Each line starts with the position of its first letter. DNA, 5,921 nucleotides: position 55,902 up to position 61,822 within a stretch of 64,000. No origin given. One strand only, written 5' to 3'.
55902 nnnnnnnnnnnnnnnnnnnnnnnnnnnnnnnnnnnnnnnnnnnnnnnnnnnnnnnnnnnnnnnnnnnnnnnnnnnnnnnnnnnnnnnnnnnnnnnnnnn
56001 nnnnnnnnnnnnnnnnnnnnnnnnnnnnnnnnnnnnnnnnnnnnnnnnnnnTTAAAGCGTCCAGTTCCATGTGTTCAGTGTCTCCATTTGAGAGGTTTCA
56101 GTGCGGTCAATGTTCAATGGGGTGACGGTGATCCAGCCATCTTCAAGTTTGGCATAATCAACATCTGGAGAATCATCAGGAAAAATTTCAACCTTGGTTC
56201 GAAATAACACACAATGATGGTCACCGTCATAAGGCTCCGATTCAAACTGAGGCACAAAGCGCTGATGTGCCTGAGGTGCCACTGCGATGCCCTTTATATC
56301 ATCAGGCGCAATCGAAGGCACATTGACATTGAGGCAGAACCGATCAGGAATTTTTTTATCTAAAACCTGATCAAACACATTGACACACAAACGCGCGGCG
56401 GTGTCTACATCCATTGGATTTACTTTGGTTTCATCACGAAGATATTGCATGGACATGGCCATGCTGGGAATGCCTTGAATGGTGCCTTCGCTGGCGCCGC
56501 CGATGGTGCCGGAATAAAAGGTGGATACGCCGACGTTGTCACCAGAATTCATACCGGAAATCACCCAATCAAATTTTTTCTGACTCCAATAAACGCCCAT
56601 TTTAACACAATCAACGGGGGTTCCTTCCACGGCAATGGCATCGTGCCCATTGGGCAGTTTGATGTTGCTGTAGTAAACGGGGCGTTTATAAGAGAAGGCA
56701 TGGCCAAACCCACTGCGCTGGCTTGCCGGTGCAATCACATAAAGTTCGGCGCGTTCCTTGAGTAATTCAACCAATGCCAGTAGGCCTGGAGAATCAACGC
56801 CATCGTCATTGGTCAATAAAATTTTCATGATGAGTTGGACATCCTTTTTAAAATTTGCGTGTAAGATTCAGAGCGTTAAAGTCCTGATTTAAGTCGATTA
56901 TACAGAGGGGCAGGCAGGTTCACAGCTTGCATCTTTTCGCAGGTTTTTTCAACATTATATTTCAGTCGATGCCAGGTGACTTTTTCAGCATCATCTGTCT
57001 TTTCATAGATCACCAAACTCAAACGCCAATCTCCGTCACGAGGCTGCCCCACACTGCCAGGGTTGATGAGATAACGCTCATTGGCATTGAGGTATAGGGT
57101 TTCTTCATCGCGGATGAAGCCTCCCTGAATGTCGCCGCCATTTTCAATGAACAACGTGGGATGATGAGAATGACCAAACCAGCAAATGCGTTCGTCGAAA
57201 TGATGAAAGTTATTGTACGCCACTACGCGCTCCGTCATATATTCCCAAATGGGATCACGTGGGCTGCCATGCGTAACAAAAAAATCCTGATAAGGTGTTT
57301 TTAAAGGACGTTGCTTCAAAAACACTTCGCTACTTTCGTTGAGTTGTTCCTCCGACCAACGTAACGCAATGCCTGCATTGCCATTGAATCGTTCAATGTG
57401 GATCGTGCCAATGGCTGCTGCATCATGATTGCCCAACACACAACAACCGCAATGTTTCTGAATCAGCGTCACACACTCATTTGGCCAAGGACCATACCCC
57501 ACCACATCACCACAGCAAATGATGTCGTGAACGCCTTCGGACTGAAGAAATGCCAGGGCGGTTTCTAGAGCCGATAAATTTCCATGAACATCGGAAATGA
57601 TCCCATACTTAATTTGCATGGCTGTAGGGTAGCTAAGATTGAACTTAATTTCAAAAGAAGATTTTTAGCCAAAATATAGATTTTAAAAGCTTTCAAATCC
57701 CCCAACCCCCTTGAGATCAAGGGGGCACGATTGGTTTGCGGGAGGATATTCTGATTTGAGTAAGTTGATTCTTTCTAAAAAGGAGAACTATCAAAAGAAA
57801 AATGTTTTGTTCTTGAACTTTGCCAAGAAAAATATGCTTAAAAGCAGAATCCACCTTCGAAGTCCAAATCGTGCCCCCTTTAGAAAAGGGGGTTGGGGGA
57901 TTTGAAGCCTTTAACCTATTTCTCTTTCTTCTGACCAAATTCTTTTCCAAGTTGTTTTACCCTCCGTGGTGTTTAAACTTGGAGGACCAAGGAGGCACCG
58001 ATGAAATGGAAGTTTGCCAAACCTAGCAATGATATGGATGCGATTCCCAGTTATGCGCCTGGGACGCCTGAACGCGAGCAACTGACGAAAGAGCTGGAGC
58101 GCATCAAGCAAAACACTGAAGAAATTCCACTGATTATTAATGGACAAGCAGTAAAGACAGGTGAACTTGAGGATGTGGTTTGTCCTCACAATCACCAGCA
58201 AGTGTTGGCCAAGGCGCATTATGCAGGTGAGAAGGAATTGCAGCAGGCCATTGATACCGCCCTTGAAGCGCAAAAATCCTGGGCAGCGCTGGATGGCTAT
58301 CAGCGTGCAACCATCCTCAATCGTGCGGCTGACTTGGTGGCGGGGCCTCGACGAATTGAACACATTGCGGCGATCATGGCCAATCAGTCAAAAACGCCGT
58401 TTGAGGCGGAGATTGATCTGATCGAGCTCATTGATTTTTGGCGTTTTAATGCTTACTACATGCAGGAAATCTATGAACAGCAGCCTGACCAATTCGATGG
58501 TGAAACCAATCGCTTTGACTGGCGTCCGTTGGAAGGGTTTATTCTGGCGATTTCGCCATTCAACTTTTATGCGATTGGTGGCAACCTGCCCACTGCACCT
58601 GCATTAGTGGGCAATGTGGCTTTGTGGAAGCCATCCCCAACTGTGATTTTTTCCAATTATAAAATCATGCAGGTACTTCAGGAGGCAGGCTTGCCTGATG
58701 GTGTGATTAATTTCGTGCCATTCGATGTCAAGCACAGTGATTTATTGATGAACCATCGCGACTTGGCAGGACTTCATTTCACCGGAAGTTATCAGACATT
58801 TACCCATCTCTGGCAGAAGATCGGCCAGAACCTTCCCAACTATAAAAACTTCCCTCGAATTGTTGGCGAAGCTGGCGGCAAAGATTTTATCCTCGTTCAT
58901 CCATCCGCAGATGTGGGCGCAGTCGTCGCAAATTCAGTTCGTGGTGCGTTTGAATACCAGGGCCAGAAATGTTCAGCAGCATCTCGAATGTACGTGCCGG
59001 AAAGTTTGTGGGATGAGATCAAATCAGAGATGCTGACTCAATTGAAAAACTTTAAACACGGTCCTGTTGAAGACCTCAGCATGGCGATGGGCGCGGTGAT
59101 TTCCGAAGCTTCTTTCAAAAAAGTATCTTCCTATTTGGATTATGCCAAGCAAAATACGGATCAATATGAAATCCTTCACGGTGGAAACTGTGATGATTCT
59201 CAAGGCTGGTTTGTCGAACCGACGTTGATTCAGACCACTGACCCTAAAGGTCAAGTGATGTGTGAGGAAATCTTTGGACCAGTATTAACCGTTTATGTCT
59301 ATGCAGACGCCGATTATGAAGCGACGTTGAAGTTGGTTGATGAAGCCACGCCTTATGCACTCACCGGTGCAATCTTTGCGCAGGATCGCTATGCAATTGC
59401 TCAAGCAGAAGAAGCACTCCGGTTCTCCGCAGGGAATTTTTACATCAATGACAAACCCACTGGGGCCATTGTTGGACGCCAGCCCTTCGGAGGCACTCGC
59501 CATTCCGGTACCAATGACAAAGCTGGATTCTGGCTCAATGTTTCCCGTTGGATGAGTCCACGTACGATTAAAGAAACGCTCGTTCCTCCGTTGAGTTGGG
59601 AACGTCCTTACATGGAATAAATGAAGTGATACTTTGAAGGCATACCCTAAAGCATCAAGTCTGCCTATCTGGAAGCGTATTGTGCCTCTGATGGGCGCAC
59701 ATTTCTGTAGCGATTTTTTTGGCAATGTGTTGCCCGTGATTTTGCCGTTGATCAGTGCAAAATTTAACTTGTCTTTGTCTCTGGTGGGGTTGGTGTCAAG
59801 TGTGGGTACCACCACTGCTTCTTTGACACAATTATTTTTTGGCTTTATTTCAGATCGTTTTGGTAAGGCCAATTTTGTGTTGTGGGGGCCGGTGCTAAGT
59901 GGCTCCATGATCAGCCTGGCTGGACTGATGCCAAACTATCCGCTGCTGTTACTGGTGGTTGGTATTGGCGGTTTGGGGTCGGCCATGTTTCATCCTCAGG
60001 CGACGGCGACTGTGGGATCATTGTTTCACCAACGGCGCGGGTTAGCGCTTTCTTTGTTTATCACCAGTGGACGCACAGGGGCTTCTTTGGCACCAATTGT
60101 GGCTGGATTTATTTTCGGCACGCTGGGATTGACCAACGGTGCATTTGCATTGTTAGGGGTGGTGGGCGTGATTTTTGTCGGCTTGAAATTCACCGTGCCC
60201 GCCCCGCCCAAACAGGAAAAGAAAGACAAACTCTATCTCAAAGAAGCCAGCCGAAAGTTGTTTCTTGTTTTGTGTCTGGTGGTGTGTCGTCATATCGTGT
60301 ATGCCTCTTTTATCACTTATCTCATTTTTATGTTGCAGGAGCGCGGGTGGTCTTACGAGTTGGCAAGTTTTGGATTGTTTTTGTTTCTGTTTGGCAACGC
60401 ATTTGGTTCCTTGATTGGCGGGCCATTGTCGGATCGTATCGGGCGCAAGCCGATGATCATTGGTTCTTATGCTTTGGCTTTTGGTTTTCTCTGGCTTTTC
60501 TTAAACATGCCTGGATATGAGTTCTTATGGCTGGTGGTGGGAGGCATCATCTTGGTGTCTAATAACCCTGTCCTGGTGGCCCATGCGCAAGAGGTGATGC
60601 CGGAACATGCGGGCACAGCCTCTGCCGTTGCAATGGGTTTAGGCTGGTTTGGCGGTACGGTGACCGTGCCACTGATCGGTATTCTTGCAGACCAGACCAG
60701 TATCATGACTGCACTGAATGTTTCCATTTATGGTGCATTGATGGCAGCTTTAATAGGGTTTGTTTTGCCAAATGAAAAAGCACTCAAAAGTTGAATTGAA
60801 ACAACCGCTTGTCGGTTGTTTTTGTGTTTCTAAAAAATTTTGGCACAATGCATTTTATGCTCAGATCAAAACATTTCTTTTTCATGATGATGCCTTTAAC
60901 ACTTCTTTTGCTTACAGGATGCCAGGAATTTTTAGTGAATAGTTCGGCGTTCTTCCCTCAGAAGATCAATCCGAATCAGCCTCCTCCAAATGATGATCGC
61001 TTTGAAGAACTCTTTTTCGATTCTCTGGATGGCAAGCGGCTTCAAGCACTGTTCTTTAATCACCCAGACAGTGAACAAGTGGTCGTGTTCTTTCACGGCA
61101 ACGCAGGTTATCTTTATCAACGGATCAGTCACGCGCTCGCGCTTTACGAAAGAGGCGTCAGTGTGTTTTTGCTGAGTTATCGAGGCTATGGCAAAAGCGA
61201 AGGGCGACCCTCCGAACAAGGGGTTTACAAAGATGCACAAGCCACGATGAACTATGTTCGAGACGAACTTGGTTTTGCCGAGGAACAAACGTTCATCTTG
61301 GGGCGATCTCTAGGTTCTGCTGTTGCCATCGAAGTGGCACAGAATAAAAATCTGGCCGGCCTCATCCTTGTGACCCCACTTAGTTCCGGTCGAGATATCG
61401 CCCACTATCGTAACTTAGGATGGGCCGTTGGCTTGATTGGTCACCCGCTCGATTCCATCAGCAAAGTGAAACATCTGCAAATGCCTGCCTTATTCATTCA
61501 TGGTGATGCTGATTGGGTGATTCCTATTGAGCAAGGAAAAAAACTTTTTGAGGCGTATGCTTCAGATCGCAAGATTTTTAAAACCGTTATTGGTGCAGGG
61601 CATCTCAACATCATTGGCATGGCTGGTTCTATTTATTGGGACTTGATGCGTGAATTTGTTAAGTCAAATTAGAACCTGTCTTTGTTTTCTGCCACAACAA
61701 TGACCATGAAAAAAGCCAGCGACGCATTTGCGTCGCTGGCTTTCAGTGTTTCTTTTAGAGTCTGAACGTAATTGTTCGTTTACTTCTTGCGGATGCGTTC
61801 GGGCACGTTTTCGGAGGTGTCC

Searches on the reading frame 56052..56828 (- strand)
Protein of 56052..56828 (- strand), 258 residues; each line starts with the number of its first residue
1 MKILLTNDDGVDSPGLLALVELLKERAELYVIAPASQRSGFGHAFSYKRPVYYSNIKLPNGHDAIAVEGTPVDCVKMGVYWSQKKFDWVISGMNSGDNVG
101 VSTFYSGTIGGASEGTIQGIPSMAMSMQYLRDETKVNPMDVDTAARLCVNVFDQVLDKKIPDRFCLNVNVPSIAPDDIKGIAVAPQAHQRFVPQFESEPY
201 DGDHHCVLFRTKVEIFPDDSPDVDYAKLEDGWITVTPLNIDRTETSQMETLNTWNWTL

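Call 53: search_protein_families(library=pfam, proteins=[window:56052-56828:-], max_evalue=0.0001)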
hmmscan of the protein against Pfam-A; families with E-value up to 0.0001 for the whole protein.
window:56052-56828:- (258 aa): 1 family
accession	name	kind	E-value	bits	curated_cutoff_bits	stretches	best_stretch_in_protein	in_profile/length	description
PF01975.23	SurE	-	2.3e-56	191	22.1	1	3-191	1-187/189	Survival protein SurE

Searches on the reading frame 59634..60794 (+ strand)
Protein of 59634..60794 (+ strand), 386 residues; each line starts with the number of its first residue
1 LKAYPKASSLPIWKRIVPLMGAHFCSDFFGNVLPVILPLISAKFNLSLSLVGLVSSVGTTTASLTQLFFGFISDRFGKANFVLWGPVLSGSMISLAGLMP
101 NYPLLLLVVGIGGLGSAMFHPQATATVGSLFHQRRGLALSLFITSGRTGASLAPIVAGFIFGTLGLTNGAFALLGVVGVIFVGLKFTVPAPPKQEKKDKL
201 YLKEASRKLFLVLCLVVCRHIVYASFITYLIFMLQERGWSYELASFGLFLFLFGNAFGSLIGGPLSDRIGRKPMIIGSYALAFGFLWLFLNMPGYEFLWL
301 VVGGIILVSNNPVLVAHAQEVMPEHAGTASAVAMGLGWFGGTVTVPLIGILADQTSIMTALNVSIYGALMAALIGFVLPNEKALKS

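Call 54: search_protein_families(library=pfam, proteins=[window:59634-60794:+], max_evalue=0.0001)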
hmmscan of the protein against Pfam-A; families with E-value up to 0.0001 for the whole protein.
window:59634-60794:+ (386 aa): 1 family
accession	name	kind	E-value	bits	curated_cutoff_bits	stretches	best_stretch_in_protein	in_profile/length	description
PF07690.21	MFS_1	-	5.4e-41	141.1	33.4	2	20-250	2-248/347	Major Facilitator Superfamily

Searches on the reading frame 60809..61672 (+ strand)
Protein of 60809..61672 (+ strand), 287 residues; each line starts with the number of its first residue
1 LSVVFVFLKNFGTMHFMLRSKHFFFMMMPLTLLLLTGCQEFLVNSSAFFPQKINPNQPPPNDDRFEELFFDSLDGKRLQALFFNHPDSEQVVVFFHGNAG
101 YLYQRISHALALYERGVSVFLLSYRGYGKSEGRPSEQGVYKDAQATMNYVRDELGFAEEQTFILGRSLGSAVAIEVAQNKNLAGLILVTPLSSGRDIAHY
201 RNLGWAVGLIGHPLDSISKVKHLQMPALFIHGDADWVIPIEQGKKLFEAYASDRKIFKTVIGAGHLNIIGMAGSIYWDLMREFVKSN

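Call 54: search_protein_families(library=pfam, proteins=[window:60809-61672:+], max_evalue=0.0001)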
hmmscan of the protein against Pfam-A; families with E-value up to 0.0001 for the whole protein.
window:60809-61672:+ (287 aa): 4 families
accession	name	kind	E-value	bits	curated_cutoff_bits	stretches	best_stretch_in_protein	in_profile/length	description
PF12146.15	Hydrolase_4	-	3.8e-20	72.6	27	2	88-195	3-114/239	Serine aminopeptidase, S33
PF00561.26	Abhydrolase_1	-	2.7e-15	57.2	25.8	1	91-190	2-102/245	alpha/beta hydrolase fold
PF12697.13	Abhydrolase_6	-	1.4e-08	36.2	26.3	1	92-240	1-144/217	Alpha/beta hydrolase family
PF03959.19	FSH1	-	1.3e-05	25.4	21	1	133-258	78-194/211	Serine hydrolase (FSH1)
